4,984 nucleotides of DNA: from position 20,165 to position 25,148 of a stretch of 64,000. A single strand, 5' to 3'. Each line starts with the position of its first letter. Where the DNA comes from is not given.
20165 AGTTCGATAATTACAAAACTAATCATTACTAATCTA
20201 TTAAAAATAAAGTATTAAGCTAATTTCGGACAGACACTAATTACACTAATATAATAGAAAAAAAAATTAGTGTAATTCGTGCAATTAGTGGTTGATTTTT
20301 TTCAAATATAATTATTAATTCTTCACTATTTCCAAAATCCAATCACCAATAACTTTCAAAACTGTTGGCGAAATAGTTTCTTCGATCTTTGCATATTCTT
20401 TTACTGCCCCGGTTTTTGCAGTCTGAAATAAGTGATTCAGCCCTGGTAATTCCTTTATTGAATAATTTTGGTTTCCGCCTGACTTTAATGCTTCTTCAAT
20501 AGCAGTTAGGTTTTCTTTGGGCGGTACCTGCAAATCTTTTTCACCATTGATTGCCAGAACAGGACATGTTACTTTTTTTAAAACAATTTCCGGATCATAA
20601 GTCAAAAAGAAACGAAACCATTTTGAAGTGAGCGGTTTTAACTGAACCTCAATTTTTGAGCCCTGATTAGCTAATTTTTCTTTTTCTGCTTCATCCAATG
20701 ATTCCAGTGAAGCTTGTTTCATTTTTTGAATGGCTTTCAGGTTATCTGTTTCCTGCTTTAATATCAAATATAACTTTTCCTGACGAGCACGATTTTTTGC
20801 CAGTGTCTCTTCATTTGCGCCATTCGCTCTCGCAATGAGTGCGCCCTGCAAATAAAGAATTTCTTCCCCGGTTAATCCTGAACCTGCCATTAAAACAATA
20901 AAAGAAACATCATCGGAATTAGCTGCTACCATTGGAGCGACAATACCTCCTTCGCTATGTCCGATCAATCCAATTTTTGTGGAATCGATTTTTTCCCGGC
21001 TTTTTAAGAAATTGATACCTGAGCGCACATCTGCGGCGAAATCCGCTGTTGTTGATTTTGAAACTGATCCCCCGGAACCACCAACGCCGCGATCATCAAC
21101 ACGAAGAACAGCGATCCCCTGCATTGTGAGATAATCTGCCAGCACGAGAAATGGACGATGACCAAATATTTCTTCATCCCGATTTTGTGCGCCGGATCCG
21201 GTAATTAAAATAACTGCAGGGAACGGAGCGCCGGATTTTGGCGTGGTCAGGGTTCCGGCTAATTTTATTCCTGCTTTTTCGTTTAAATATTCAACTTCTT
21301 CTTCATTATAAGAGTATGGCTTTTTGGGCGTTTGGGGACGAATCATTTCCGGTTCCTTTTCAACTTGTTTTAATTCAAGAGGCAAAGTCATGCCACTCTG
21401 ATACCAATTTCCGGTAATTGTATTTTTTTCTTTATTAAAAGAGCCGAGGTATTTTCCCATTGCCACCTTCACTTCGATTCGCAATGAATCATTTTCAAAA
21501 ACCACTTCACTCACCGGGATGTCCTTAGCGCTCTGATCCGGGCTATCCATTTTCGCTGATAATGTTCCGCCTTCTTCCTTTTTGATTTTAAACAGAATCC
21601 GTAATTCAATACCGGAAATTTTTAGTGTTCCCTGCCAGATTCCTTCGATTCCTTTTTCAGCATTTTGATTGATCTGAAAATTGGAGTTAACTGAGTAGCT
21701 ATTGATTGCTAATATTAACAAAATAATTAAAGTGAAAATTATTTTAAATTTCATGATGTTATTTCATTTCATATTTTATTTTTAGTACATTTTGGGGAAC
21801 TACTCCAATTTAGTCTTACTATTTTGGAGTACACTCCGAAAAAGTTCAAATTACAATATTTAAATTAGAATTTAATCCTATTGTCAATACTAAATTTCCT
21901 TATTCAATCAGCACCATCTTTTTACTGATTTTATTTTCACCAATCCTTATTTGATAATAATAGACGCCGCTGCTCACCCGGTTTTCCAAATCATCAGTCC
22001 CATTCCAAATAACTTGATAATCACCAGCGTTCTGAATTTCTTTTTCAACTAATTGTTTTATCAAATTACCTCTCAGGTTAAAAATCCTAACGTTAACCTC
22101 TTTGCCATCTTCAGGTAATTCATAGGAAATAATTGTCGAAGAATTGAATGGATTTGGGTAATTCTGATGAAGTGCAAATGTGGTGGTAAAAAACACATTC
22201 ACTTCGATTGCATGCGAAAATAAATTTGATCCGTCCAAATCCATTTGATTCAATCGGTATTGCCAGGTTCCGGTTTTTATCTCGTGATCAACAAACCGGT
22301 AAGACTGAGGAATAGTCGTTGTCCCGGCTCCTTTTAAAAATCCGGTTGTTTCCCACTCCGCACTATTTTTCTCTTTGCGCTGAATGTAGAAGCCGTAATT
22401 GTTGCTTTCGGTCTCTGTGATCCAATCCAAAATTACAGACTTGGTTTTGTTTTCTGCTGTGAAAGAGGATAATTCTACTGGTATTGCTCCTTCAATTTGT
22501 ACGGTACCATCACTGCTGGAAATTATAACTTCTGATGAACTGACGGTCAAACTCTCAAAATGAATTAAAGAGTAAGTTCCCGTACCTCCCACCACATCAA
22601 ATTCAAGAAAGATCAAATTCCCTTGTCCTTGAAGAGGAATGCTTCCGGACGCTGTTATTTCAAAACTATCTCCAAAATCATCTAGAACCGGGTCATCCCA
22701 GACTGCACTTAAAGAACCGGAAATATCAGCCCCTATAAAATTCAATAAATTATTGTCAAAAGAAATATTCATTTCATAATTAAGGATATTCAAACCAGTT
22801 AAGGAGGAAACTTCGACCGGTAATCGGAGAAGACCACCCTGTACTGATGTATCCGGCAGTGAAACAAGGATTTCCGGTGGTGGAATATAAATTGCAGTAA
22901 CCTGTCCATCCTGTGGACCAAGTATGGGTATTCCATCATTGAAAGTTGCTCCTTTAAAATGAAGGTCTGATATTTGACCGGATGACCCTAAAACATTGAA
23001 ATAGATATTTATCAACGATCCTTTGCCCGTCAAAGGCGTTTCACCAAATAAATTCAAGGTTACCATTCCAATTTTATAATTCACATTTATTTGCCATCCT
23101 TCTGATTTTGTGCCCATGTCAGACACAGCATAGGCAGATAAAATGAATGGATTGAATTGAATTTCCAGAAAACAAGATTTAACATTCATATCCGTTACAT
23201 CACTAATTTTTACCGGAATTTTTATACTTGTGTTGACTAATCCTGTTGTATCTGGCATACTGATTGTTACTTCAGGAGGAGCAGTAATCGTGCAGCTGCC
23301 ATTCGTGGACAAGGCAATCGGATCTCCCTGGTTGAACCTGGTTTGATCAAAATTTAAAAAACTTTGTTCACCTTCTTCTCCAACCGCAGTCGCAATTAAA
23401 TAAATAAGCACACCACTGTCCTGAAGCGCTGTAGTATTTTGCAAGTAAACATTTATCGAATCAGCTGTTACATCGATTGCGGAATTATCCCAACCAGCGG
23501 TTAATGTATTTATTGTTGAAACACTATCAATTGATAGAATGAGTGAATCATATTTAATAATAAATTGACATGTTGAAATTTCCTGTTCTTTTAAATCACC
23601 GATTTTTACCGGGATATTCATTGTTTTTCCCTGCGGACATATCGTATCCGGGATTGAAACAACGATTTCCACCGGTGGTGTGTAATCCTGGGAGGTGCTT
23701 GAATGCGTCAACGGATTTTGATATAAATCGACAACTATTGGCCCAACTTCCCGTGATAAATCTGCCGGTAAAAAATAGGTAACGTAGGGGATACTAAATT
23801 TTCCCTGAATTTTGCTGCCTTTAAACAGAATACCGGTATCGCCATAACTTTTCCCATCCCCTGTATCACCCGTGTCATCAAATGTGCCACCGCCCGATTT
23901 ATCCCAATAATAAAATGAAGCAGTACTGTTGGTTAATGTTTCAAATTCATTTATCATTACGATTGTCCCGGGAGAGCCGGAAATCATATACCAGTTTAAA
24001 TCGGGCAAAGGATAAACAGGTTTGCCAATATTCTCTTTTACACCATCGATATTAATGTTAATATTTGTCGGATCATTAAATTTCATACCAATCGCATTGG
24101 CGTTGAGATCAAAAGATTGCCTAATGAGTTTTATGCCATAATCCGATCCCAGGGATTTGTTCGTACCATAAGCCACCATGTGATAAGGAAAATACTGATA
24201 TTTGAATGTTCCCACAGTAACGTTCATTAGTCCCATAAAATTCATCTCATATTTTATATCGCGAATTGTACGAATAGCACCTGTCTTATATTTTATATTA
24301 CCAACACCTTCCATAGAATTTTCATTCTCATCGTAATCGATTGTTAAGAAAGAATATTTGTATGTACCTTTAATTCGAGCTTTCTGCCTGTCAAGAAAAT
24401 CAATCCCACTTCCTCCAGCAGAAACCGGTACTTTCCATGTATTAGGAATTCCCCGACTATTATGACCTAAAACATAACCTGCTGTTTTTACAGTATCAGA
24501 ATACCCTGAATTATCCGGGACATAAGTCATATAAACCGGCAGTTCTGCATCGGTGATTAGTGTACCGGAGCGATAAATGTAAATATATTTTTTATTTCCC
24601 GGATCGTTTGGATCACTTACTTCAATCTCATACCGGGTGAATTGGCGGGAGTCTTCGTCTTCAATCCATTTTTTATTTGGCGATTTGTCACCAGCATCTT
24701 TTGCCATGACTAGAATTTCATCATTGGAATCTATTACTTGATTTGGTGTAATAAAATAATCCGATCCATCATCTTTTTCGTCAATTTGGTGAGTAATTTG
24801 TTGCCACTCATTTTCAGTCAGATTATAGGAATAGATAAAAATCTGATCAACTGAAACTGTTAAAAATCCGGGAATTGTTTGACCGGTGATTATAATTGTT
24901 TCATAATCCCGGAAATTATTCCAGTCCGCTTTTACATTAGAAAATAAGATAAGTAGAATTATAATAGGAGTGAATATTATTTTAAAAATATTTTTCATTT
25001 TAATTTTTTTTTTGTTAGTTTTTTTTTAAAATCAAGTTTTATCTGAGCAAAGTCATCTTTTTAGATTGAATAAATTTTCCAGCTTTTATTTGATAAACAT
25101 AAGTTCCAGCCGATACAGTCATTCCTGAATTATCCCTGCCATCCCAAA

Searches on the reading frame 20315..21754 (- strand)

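Call 24: search_protein_families(library=pfam, proteins=[window:20315-21754:-], max_evalue=0.001)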
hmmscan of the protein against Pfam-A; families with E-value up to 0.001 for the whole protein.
window:20315-21754:- (479 aa): 10 families
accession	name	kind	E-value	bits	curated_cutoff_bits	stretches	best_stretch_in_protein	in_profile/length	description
PF02129.25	Peptidase_S15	-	4.2e-13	50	23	1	162-414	2-239/262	X-Pro dipeptidyl-peptidase (S15 family)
PF12146.15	Hydrolase_4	-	1.3e-12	48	27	1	205-442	23-233/239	Serine aminopeptidase, S33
PF00326.27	Peptidase_S9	-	2.9e-12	47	22.6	2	208-295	9-99/213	Prolyl oligopeptidase family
PF08840.17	BAAT_C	-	6e-11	43.2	20.9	1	246-319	9-82/210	BAAT / Acyl-CoA thioester hydrolase C terminal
PF00561.26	Abhydrolase_1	-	1.4e-09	38.4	25.8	1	179-424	1-226/245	alpha/beta hydrolase fold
PF20434.5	BD-FAE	-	5e-08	33.2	26.8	1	172-414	7-207/215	BD-FAE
PF01738.24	DLH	-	1.6e-07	31.6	21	0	388-455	135-201/217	Dienelactone hydrolase family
PF12697.13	Abhydrolase_6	-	3.7e-07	31.5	26.3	1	202-444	19-207/217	Alpha/beta hydrolase family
PF06500.17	FrsA-like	-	9.8e-05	21.7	22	1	159-273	175-279/414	Esterase FrsA-like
PF02273.21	Acyl_transf_2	-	0.00079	19.2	20.3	0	170-290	20-131/294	Acyl transferase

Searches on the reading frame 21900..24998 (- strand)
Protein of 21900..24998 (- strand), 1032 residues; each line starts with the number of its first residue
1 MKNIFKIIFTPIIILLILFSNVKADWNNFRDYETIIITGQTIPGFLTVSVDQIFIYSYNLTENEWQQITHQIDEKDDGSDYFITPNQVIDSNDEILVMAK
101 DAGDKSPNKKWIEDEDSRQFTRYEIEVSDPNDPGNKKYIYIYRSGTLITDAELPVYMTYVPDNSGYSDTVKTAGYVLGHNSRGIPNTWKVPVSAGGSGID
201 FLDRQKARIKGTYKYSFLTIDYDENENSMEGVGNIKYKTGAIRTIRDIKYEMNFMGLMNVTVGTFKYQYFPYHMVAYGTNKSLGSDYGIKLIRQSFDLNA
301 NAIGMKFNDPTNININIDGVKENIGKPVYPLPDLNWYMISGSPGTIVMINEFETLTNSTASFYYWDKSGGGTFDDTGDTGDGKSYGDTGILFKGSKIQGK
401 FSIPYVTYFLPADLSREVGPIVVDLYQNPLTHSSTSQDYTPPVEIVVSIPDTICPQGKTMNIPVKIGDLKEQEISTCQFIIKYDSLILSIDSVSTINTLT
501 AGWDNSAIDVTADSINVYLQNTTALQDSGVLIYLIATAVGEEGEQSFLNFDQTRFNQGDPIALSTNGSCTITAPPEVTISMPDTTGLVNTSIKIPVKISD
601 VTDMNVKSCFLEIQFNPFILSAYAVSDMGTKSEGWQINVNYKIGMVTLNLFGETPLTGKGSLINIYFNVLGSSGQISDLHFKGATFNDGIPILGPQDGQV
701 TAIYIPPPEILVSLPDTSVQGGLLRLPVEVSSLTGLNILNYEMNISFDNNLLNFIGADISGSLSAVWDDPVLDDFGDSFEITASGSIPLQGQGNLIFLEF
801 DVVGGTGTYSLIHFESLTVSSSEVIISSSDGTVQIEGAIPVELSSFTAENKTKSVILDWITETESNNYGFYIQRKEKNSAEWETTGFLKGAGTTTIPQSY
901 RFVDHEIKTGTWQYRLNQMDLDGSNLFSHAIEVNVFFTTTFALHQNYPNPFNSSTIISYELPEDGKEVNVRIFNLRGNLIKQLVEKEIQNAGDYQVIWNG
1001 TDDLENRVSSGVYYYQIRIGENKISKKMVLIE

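Call 24: search_protein_families(library=pfam, proteins=[window:21900-24998:-], max_evalue=0.001)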
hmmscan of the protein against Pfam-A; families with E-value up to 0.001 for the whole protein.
window:21900-24998:- (1032 aa): 4 families
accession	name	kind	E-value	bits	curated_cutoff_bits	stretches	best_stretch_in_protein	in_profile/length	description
PF00963.24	Cohesin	-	1.2e-19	71.4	24.1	3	447-547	3-110/139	Cohesin domain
PF13860.13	FlgD_ig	-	4.8e-08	33.3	27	1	957-1017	12-73/79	FlgD Ig-like domain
PF18962.6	Por_Secre_tail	-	2.9e-07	31.1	27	1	947-1029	2-74/75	Secretion system C-terminal sorting domain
PF13585.12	CHU_C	-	0.00049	20.6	27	1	965-1026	26-80/86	CHU_C Type IX secretion signal domain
